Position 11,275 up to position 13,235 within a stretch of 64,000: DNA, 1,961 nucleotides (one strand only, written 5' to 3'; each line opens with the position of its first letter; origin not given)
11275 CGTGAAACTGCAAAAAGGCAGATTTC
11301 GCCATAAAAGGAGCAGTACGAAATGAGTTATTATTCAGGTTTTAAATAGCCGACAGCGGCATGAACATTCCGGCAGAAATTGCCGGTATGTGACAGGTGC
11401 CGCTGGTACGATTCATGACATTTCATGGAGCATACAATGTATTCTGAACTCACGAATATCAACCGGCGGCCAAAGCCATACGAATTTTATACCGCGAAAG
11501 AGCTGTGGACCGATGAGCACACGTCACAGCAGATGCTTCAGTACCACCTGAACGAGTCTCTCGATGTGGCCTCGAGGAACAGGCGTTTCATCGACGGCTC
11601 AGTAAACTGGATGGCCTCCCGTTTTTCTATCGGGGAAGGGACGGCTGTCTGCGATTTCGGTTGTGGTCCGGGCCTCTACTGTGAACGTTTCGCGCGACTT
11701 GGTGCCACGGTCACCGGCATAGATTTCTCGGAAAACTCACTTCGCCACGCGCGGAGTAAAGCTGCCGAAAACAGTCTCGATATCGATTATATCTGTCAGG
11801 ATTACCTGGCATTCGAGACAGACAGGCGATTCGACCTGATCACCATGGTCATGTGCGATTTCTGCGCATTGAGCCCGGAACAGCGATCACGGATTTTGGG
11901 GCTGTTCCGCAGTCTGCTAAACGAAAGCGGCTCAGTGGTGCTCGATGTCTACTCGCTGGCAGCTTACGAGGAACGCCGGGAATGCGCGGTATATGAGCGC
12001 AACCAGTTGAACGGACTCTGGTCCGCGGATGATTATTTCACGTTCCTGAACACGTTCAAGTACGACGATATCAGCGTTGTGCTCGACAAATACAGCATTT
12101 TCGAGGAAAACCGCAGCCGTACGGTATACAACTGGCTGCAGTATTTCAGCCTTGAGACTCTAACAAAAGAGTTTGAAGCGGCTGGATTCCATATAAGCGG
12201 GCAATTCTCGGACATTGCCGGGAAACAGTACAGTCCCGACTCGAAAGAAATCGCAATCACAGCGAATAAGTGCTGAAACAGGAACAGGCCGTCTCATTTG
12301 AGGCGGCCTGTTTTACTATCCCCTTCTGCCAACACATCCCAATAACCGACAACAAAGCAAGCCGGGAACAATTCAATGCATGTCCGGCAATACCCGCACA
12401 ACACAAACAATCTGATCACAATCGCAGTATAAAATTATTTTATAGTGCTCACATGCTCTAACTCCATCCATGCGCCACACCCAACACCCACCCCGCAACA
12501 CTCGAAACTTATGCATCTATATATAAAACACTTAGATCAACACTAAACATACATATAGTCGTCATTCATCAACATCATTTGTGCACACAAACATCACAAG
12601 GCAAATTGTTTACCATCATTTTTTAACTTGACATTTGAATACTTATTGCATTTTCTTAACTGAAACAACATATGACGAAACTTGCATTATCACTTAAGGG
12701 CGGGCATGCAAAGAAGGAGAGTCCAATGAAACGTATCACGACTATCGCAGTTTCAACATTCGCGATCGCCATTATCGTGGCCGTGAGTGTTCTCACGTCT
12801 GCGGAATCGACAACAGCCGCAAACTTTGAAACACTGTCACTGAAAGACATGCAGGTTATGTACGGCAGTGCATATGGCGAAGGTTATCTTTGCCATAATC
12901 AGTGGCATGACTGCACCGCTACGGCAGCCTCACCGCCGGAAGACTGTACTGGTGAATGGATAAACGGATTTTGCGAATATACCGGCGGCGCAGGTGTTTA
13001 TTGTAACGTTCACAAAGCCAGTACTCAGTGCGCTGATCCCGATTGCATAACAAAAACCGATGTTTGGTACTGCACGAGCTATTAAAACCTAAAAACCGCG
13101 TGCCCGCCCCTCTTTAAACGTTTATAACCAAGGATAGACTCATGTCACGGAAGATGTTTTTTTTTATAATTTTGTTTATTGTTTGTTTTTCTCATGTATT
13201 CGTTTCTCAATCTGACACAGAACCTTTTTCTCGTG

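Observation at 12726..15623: Three-gene module: peptide with a double-glycine leader, secreted stand-alone C39 protease and LolA-like protein, with no ABC exporter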

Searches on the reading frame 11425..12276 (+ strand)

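Call 3: search_protein_families(library=pfam, proteins=[window:11425-12276:+], max_evalue=0.1)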
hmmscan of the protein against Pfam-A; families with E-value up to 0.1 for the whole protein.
window:11425-12276:+ (283 aa): 13 families
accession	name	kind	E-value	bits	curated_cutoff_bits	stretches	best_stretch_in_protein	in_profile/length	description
PF13649.12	Methyltransf_25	-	6.7e-19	68.8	27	1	75-169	1-97/97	Methyltransferase domain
PF13489.12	Methyltransf_23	-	8.1e-13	48.9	27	1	69-256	20-160/164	Methyltransferase domain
PF13847.12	Methyltransf_31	-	1.3e-12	48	27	1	71-177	3-113/145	Methyltransferase domain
PF08241.18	Methyltransf_11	-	3.5e-12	47.3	21.2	1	77-172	2-94/95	Methyltransferase domain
PF08242.18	Methyltransf_12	-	5.7e-09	37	30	1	77-169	2-96/98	Methyltransferase domain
PF05175.20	MTS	-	1.2e-05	25.5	23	1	57-140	17-103/170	Methyltransferase small domain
PF02353.26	CMAS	-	4e-05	23.5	27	1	64-174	55-165/273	Mycolic acid cyclopropane synthetase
PF05401.17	NodS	-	6.6e-05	23.3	24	1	73-141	45-112/201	Nodulation protein S (NodS)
PF01728.25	FtsJ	-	0.00033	21.1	24.1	1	62-149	11-105/181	FtsJ-like methyltransferase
PF05724.17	TPMT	-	0.00049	20.3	26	1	79-154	45-114/218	Thiopurine S-methyltransferase (TPMT)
PF03848.20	TehB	-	0.0027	17.6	20.4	1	73-158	32-117/193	Tellurite resistance protein TehB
PF06325.19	PrmA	-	0.004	17.1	22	1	70-122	160-213/296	Ribosomal protein L11 methyltransferase (PrmA)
PF01209.24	Ubie_methyltran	-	0.0042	16.9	20.1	1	71-141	47-122/233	ubiE/COQ5 methyltransferase family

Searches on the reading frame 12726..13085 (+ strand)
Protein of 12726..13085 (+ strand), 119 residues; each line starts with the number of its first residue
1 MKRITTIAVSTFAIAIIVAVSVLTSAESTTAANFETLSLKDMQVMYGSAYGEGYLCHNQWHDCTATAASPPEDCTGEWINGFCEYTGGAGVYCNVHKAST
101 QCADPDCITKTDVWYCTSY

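Call 3: search_protein_families(library=pfam, proteins=[window:12726-13085:+], max_evalue=0.1)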
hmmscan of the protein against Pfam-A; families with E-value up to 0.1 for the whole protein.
window:12726-13085:+ (119 aa): 0 families

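Call 4: search_protein_families(library=ncbifam, proteins=[window:12726-13085:+], max_evalue=0.1)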
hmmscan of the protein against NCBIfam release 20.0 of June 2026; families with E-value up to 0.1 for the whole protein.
window:12726-13085:+ (119 aa): 0 families
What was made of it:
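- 12726..13085 (+): g1: pre-pro-peptide of 119 aa. No Pfam or NCBIfam family (calls 3, 4).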

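Call 93: search_protein_families(library=padloc, proteins=[window:12726-13085:+], max_evalue=0.01)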
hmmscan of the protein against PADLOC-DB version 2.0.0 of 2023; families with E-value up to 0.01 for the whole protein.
window:12726-13085:+ (119 aa): 0 families
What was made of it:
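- Tried and rejected: PADLOC found no defence-system match (call 93).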

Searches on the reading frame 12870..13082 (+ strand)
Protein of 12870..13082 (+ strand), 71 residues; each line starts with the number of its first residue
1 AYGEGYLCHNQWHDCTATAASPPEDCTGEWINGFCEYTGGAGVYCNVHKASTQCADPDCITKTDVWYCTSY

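Call 91: search_solved_structures(query=window:12870-13082:+, max_evalue=10)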
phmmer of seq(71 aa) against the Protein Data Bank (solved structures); distinct sequences matched with E-value up to 10: 2.
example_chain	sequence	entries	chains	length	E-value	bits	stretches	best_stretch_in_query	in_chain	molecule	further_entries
1ay2_A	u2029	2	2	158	0.66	13.8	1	3-32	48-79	TYPE 4 PILIN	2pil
1by2_A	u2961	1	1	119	0.85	13.4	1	14-52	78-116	MAC-2 BINDING PROTEIN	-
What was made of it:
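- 12870..13082 (+): g1 residues 49-119: 71-aa core with 8 Cys, the predicted mature disulfide-rich peptide. No PDB sequence match (call 91).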
